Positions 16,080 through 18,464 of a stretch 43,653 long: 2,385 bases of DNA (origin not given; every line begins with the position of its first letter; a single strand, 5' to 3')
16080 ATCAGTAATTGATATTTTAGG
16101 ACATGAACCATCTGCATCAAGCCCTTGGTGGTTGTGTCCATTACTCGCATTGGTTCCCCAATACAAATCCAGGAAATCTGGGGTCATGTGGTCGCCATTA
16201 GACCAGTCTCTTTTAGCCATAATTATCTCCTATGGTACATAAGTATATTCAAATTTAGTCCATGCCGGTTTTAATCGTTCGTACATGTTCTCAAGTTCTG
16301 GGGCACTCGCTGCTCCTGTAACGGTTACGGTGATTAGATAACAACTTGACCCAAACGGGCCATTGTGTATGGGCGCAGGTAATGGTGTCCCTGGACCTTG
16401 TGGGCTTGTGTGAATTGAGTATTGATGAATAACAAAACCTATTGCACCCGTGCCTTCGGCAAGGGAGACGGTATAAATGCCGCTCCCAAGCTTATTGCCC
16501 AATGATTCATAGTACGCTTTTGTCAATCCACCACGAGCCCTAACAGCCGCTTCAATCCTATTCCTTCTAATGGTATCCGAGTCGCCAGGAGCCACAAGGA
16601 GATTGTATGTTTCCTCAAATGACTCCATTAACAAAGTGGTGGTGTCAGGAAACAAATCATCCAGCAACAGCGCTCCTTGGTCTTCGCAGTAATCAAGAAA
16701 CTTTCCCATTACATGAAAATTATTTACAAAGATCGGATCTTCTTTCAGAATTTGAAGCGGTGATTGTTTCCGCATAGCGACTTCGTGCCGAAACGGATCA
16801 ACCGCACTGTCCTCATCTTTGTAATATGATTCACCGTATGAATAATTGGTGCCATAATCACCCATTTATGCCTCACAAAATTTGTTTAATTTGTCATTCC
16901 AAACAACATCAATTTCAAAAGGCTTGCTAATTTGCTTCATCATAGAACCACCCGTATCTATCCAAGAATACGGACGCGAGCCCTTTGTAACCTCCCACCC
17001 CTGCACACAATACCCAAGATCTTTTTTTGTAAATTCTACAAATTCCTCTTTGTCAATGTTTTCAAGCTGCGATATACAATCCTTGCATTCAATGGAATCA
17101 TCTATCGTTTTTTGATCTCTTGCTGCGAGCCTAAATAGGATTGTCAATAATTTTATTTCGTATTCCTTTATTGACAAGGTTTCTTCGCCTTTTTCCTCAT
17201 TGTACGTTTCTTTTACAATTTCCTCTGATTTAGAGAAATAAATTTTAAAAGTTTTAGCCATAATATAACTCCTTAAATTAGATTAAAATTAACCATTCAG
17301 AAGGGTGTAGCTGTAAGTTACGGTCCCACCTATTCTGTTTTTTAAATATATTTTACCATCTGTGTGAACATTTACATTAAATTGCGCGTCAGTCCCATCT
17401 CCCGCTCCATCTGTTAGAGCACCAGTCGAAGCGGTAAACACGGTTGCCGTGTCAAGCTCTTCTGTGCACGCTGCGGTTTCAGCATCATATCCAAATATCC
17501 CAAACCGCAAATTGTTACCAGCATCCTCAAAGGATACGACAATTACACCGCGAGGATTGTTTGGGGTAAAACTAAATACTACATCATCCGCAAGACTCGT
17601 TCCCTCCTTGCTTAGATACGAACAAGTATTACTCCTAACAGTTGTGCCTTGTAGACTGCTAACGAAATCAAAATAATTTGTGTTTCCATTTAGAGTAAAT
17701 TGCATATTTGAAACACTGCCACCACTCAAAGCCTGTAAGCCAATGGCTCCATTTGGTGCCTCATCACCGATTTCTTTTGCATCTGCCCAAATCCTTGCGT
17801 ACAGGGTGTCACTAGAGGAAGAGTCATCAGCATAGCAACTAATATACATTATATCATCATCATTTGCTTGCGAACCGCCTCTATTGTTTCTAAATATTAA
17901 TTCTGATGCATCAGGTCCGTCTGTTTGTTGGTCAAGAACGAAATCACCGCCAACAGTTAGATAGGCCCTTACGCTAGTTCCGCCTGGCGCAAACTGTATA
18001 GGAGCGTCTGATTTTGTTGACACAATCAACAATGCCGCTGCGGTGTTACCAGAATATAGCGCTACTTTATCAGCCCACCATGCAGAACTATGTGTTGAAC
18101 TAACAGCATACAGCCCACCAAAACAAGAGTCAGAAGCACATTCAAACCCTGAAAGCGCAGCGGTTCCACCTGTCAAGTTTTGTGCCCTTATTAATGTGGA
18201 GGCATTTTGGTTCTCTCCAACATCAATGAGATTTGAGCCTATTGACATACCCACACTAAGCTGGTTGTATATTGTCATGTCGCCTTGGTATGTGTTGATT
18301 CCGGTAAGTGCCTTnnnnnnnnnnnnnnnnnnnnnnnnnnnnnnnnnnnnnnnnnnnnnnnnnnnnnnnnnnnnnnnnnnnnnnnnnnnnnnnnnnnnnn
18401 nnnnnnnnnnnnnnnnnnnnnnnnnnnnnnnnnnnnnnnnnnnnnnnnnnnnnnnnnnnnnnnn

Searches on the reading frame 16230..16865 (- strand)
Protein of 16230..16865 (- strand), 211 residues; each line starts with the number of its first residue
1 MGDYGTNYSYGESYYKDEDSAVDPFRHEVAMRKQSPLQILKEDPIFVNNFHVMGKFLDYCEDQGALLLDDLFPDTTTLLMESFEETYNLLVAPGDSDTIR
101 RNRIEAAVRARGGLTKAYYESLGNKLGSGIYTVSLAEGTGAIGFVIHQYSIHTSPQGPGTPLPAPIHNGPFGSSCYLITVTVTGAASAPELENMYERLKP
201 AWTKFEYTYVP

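Call 10: search_protein_families(library=phrogs, proteins=[window:16230-16865:-], max_evalue=0.001)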
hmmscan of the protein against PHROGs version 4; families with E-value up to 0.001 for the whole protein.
window:16230-16865:- (211 aa): 2 families
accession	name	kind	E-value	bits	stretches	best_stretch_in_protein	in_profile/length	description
phrog_203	-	tail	3.7e-13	50.2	1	51-129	39-120/224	baseplate wedge subunit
phrog_521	-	tail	3.4e-08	33.5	1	38-135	36-134/534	tail protein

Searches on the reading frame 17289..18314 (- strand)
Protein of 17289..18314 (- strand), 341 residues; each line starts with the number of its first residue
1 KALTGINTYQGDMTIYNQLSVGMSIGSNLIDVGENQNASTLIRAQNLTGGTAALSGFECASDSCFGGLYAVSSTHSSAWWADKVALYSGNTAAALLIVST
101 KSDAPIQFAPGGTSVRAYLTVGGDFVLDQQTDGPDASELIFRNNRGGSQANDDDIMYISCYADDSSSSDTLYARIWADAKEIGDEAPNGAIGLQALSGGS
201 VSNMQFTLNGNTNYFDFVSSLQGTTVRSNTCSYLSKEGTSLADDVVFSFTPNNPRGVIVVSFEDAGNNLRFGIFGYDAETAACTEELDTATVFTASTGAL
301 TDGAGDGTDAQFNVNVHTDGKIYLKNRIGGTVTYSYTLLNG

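Call 42: find_homologous_proteins(query=window:17289-18314:-, max_evalue=0.00001)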
Query window:17289-18314:- (341 aa): 1 proteins with E <= 0.00001 among 6727 candidates.
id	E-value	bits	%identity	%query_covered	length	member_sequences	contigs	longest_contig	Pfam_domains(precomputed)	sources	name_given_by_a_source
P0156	1.1e-11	63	48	29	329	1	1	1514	-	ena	-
